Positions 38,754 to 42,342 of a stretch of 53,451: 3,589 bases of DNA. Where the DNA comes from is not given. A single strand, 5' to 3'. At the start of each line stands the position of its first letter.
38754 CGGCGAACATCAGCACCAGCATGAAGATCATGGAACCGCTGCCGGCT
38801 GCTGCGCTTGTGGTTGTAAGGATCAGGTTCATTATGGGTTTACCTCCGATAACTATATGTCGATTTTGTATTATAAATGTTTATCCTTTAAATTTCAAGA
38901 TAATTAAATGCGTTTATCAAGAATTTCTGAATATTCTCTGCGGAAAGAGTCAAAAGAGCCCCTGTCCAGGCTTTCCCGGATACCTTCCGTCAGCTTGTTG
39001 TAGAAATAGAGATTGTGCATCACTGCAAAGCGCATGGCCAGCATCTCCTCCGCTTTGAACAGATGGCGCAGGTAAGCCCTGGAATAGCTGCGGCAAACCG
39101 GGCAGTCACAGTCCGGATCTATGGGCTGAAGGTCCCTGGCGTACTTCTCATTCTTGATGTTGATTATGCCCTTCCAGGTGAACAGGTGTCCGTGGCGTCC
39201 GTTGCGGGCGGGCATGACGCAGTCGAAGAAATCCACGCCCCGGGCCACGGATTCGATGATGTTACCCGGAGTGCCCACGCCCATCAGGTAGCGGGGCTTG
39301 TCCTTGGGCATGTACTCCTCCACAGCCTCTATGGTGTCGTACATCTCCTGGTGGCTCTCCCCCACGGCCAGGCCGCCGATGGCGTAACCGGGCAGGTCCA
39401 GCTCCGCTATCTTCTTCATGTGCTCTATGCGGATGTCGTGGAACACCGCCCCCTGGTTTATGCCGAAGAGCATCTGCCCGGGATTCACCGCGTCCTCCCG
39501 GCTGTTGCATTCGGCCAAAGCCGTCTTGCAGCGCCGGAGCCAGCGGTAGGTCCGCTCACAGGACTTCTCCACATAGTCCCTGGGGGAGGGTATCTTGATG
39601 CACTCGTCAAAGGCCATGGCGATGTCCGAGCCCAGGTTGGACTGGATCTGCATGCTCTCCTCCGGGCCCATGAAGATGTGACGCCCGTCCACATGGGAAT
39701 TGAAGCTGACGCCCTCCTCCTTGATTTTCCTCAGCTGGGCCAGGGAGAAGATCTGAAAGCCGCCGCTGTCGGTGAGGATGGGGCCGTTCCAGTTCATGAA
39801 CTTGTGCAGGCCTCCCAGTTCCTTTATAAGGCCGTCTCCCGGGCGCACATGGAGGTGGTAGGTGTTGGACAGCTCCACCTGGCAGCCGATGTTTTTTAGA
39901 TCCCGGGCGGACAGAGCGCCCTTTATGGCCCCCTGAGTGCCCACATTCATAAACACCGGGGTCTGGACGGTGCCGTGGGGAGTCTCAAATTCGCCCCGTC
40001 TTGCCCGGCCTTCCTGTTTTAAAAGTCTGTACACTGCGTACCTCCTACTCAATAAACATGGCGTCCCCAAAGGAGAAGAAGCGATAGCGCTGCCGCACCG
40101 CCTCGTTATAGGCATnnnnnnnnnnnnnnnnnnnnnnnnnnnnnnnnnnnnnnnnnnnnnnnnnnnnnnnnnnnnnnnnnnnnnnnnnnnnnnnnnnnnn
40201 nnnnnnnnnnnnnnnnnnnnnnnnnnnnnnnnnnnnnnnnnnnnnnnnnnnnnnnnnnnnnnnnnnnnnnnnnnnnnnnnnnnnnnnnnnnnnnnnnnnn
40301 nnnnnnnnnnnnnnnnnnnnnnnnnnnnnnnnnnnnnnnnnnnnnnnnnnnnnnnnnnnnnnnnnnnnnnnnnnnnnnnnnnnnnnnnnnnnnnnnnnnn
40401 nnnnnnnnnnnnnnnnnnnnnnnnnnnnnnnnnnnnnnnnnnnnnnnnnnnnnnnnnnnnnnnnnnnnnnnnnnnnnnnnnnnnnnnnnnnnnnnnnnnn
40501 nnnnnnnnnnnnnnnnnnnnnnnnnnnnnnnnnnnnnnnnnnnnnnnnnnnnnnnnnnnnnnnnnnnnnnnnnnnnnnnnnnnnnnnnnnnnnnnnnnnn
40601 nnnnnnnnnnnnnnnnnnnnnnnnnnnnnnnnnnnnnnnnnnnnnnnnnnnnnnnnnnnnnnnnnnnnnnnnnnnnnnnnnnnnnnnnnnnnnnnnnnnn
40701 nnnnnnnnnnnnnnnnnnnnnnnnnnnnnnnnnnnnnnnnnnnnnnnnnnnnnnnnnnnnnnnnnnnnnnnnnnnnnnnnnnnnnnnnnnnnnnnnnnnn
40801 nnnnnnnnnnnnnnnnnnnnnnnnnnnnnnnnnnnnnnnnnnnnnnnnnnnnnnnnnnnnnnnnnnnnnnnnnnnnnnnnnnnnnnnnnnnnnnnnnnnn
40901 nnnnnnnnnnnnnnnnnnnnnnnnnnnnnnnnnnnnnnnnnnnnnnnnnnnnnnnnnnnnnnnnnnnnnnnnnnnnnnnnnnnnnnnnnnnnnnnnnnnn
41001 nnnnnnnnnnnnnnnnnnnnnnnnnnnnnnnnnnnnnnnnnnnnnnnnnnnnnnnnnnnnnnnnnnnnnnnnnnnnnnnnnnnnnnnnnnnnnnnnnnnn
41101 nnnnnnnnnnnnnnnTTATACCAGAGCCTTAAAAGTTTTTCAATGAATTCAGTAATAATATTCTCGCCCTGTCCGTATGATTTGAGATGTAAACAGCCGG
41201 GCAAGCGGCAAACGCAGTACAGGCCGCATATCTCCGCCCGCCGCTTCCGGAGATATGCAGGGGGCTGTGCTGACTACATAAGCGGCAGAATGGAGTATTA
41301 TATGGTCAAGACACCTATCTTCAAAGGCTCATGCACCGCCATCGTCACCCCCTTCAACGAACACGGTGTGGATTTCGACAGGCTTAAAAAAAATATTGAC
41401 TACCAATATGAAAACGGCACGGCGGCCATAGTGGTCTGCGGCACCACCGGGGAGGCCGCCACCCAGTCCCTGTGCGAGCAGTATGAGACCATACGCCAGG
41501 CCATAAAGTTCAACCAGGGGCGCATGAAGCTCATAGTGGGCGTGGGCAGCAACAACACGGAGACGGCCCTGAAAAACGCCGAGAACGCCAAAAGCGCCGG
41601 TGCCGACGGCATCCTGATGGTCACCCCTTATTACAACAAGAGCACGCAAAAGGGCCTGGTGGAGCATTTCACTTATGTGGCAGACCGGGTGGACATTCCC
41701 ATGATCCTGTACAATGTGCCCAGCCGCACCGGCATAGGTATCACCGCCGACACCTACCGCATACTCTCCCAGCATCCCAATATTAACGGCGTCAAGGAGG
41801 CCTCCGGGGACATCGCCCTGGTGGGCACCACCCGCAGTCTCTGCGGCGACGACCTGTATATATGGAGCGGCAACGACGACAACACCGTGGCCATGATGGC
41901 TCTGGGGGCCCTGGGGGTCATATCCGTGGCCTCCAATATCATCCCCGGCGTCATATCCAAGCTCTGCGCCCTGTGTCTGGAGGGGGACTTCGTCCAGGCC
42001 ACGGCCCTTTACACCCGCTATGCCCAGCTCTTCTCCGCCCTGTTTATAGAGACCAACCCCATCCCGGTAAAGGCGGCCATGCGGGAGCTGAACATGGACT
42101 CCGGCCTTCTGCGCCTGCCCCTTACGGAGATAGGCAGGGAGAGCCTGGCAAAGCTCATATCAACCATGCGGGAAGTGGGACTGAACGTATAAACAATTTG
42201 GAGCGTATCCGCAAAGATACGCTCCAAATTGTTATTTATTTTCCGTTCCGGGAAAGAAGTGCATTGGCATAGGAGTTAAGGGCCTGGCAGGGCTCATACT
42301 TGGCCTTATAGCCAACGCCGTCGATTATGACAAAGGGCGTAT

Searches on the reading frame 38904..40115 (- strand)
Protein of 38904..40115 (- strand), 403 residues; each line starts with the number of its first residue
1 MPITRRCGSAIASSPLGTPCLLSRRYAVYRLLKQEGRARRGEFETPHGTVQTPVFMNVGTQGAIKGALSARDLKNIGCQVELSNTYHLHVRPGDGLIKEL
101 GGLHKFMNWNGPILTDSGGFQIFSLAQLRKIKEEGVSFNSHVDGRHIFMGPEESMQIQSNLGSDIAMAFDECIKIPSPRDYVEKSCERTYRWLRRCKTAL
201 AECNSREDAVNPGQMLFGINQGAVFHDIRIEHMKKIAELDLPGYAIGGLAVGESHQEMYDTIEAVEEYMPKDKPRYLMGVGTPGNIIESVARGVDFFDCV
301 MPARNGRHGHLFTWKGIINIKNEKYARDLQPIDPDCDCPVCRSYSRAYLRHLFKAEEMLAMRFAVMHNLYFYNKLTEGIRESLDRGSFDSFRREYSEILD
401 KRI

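Call 31: search_protein_families(library=pfam, proteins=[window:38904-40115:-], max_evalue=0.001)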
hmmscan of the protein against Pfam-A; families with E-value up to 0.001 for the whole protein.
window:38904-40115:- (403 aa): 1 family
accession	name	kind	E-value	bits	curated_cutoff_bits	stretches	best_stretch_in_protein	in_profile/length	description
PF01702.25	TGT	-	1.6e-162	541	26.3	1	38-397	3-353/357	Queuine tRNA-ribosyltransferase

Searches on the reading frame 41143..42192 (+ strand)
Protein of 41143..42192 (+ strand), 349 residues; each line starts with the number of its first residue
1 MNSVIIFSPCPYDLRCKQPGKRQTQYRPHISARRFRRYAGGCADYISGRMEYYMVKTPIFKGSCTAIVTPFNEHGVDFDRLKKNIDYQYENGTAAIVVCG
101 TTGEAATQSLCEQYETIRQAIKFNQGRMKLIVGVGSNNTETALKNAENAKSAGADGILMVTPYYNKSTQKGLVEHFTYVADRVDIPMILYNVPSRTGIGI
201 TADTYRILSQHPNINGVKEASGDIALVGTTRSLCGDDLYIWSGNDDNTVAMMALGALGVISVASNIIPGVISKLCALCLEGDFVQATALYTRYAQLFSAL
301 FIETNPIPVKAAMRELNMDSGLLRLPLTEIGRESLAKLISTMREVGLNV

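Call 31: search_protein_families(library=pfam, proteins=[window:41143-42192:+], max_evalue=0.001)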
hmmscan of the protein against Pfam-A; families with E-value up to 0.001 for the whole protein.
window:41143-42192:+ (349 aa): 1 family
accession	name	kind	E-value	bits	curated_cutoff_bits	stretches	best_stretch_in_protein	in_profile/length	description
PF00701.28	DHDPS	-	2.1e-86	289.7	22.1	1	60-342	2-286/289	Dihydrodipicolinate synthetase family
